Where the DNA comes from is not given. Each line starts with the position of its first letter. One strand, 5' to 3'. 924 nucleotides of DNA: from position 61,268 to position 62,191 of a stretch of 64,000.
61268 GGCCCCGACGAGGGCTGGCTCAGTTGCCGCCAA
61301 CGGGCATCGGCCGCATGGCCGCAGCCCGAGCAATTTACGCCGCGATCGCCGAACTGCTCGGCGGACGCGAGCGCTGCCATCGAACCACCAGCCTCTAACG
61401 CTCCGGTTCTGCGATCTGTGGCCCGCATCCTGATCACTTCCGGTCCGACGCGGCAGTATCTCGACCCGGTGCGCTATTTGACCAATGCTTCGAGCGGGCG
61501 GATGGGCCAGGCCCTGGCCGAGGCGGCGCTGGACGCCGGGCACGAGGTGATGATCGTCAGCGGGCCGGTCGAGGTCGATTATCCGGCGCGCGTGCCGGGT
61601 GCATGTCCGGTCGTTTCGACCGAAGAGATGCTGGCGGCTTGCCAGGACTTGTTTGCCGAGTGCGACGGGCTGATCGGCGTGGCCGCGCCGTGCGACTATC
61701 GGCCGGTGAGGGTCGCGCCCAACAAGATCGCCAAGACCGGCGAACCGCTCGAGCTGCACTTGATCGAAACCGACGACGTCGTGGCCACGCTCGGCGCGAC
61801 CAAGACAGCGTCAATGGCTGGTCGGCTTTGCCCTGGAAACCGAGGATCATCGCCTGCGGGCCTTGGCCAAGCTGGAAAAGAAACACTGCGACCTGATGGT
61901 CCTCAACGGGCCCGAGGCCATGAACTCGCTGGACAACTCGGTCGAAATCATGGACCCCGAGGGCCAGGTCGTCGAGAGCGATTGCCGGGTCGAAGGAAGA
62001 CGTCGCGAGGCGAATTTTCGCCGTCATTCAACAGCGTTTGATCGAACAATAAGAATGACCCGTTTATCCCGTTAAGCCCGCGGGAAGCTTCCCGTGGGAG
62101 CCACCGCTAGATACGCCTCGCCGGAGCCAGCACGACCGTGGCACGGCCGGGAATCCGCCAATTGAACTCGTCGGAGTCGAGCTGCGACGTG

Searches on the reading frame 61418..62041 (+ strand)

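Call 73: search_protein_families(library=pfam, proteins=[window:61418-62041:+], max_evalue=0.001)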
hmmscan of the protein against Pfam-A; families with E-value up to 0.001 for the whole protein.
window:61418-62041:+ (207 aa): 1 family
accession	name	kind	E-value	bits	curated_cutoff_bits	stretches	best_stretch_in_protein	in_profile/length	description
PF04127.22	DFP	-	3.2e-40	138.4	22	1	3-130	5-133/186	DNA/pantothenate metabolism flavoprotein C-terminal domain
